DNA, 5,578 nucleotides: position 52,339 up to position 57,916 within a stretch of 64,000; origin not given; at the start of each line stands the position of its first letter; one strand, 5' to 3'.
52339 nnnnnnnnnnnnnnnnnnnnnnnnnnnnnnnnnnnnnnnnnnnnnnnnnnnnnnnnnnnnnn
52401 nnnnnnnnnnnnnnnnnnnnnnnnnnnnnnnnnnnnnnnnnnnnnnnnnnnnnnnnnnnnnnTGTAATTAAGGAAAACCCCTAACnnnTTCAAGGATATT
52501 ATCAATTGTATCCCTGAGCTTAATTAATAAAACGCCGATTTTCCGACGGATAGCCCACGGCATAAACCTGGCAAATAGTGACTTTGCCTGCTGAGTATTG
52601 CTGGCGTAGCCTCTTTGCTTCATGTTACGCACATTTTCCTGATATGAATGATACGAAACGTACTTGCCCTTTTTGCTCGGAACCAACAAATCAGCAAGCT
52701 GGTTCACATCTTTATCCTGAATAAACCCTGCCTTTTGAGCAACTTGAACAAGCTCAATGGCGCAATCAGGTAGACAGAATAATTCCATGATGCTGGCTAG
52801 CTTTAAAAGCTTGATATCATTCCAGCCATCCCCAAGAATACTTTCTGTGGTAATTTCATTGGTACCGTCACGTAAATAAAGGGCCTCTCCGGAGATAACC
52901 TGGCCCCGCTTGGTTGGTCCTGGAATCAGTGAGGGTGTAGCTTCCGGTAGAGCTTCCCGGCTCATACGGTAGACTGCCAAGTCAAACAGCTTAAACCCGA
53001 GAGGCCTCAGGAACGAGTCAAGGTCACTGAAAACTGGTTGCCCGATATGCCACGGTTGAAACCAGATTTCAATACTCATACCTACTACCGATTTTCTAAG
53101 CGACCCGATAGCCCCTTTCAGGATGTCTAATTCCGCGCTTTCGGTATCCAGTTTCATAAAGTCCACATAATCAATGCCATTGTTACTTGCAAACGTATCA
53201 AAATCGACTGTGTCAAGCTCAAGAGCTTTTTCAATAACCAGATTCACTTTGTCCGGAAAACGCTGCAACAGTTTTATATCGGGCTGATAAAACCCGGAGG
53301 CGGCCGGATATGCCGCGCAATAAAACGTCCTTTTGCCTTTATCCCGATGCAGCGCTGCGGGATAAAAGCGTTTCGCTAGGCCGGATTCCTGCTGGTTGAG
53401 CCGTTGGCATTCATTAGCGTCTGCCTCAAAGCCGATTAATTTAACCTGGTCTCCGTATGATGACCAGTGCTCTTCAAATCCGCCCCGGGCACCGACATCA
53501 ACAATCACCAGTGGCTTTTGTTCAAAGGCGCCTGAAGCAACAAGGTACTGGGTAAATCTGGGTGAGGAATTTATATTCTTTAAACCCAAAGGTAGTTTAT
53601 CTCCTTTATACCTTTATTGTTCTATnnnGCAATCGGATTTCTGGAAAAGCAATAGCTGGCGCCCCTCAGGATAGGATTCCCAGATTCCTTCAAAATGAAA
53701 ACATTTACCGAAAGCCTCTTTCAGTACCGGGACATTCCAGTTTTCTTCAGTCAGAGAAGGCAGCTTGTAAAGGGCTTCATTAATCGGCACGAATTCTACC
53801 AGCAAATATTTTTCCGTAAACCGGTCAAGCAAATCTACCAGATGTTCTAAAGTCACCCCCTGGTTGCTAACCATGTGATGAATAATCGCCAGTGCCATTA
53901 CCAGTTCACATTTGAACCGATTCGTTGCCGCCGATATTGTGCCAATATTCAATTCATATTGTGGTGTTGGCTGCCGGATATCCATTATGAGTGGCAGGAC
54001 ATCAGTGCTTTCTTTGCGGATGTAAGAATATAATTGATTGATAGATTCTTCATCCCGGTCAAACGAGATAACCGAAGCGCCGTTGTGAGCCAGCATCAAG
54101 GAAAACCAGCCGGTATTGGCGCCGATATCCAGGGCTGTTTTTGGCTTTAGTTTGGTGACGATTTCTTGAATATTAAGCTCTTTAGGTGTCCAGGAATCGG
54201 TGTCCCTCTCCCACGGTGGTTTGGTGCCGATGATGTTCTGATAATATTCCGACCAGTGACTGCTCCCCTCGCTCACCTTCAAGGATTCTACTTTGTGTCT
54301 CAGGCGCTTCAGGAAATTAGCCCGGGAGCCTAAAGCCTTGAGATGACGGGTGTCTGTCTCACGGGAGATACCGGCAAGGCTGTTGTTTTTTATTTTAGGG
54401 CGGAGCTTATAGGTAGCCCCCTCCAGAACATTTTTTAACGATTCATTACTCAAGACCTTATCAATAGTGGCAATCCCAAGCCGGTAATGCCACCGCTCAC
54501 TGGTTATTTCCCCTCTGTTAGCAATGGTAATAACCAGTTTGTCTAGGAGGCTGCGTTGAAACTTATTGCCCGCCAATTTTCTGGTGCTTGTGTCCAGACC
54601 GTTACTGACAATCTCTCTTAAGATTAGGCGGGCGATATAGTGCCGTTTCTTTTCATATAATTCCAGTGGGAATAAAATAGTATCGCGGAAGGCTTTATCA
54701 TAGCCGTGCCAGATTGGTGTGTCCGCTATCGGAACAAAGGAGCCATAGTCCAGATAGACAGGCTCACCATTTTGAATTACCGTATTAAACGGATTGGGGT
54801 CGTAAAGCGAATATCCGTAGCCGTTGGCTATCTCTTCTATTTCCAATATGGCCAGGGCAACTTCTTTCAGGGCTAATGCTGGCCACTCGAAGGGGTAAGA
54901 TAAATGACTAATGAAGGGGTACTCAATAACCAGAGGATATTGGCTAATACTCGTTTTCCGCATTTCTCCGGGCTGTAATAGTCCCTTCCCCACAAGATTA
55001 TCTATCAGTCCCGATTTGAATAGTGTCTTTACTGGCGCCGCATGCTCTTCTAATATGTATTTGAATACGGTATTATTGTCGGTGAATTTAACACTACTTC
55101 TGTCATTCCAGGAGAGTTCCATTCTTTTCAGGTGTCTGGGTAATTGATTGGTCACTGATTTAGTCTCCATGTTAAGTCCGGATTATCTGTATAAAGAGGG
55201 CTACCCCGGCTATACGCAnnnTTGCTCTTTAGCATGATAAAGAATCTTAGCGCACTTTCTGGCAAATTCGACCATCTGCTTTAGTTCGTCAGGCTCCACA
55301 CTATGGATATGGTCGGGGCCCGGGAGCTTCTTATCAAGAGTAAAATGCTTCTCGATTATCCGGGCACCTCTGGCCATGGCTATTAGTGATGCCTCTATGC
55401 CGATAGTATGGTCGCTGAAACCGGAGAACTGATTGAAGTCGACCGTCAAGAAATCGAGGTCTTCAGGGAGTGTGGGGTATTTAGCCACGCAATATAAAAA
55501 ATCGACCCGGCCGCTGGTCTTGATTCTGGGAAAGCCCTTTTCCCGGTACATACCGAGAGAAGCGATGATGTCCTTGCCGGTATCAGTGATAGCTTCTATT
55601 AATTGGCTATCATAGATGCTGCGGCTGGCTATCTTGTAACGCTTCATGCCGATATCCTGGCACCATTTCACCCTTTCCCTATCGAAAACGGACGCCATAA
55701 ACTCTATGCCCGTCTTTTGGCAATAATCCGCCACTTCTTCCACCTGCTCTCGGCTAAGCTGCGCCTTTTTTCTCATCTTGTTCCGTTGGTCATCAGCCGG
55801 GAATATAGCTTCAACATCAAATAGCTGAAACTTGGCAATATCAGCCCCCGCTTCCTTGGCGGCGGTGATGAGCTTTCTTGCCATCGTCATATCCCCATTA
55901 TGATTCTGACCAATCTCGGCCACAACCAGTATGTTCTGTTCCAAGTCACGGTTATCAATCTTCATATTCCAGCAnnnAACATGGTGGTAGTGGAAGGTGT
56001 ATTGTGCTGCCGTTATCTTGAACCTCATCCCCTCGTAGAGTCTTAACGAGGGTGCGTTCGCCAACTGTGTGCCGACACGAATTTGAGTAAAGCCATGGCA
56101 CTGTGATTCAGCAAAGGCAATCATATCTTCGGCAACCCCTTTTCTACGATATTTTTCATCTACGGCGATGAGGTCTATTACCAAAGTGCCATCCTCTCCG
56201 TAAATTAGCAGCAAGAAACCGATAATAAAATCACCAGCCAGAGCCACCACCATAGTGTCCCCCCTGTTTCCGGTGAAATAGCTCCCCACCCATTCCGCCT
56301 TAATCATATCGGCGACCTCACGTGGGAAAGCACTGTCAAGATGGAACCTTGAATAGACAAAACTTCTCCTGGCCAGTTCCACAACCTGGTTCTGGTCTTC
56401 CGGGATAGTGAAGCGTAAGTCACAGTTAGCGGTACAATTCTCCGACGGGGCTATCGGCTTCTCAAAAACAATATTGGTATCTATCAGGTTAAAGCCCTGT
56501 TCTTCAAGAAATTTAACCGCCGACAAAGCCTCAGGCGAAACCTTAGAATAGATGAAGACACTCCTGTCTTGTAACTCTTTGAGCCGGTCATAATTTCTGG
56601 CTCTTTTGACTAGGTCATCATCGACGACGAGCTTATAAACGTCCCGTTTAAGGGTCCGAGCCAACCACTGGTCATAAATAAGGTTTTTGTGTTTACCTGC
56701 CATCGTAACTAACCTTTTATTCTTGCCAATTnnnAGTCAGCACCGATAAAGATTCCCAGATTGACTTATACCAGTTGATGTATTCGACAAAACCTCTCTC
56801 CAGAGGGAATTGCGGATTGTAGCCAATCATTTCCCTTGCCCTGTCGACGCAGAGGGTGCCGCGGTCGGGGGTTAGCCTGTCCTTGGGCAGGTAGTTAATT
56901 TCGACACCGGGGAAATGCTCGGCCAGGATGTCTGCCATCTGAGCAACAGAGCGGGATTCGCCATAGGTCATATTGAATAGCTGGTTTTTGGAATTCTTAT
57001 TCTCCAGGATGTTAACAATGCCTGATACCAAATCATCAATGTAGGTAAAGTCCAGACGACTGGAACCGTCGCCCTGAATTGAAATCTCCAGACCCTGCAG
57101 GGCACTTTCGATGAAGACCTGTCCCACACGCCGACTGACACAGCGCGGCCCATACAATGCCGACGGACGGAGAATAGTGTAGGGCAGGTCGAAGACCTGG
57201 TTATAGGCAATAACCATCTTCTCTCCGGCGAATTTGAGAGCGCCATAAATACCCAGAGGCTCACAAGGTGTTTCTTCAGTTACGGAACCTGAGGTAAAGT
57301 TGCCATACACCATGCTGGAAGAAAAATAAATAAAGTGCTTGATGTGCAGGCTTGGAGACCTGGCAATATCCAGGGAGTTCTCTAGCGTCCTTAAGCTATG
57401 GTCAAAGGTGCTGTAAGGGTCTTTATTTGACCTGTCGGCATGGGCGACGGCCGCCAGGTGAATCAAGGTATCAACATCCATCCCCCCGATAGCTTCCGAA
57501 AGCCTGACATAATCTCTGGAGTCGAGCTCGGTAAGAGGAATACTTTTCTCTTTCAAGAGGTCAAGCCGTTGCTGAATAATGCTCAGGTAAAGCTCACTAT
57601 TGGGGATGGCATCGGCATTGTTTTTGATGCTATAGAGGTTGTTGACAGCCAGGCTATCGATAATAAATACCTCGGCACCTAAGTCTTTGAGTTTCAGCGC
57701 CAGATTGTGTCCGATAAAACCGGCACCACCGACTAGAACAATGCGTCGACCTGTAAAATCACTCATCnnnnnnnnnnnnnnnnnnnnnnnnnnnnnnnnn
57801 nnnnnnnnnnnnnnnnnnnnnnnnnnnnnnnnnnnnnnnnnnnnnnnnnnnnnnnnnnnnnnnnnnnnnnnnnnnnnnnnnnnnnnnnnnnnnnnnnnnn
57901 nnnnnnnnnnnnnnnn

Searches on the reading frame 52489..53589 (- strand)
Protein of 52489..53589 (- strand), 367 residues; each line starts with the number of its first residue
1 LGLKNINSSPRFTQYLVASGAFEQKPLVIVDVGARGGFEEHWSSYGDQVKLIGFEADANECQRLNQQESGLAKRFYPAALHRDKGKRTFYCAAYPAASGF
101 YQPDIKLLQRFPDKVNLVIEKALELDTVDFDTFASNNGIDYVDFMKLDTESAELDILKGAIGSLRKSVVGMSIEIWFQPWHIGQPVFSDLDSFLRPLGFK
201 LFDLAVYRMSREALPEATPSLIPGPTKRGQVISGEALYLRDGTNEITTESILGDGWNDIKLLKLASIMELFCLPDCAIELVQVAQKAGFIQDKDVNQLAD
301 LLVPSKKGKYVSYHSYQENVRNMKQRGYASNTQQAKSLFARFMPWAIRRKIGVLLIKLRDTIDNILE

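Call 32: search_protein_families(library=pfam, proteins=[window:52489-53589:-])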
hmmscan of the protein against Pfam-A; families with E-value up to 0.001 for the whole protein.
window:52489-53589:- (367 aa): 1 family
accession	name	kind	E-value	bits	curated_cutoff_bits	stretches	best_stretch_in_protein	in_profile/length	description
PF05050.19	Methyltransf_21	-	3.2e-14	53.8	22.7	1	31-201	1-173/173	Methyltransferase FkbM domain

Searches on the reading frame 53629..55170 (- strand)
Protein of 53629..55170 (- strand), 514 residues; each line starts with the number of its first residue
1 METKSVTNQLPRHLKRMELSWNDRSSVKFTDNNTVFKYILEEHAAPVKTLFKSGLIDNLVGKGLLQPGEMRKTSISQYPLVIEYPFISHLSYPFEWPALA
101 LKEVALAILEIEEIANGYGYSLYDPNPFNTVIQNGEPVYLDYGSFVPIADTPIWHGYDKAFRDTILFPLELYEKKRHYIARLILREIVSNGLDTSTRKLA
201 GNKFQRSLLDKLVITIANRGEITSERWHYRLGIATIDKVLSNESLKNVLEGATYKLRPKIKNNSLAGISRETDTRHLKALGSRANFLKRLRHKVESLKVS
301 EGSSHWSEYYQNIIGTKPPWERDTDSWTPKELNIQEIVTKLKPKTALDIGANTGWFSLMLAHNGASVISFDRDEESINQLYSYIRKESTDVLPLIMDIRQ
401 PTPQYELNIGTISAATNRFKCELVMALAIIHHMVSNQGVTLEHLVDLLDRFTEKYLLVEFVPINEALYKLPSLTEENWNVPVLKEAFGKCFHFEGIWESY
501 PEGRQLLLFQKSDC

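Call 15: search_protein_families(library=pfam, proteins=[window:53629-55170:-])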
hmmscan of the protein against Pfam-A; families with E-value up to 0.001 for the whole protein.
window:53629-55170:- (514 aa): 2 families
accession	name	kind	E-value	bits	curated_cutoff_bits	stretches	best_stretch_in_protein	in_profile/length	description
PF03848.20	TehB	-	9.7e-07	28.8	20.4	1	328-400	16-89/193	Tellurite resistance protein TehB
PF13489.12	Methyltransf_23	-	0.00025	21.3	27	1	335-448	14-108/164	Methyltransferase domain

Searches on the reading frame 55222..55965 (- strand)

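Call 15: search_protein_families(library=pfam, proteins=[window:55222-55965:-])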
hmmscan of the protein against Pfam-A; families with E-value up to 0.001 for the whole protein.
window:55222-55965:- (248 aa): 1 family
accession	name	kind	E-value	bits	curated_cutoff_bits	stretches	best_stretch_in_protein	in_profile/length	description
PF03102.20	NeuB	-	1.3e-56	192.2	22.1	1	32-242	1-236/241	NeuB family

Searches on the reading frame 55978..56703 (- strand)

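Call 15: search_protein_families(library=pfam, proteins=[window:55978-56703:-])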
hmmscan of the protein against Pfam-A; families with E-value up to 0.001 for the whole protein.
window:55978-56703:- (242 aa): 3 families
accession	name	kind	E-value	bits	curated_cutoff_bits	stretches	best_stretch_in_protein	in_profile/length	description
PF00583.31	Acetyltransf_1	-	1.5e-10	41.8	20.7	1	137-224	26-112/116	Acetyltransferase (GNAT) family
PF13508.13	Acetyltransf_7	-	2.5e-08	34.6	27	1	149-228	3-82/84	Acetyltransferase (GNAT) domain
PF13673.13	Acetyltransf_10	-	1.1e-07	32.4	23.6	1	132-235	15-114/128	Acetyltransferase (GNAT) domain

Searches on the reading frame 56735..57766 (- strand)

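Call 15: search_protein_families(library=pfam, proteins=[window:56735-57766:-])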
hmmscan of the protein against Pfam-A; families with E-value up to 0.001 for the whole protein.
window:56735-57766:- (344 aa): 7 families
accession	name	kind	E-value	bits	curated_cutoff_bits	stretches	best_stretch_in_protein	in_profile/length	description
PF01370.27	Epimerase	-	2.3e-44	152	20.9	1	9-265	1-238/240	NAD dependent epimerase/dehydratase family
PF16363.11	GDP_Man_Dehyd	-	3.1e-34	119.4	27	1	12-282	3-263/332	GDP-mannose 4,6 dehydratase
PF04321.23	RmlD_sub_bind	-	1.7e-14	54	27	1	8-282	2-228/287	RmlD substrate binding domain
PF01073.25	3Beta_HSD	-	6.5e-12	45.5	22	1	10-251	1-226/280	3-beta hydroxysteroid dehydrogenase/isomerase family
PF02719.21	Polysacc_synt_2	-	3.7e-06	26.8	20.2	1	9-192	1-156/293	Polysaccharide biosynthesis protein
PF07993.18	NAD_binding_4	-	7.6e-06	25.7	20.1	1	97-216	88-215/258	Male sterility protein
PF13460.12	NAD_binding_10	-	0.0005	20.4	27.2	0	67-206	31-148/184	NAD(P)H-binding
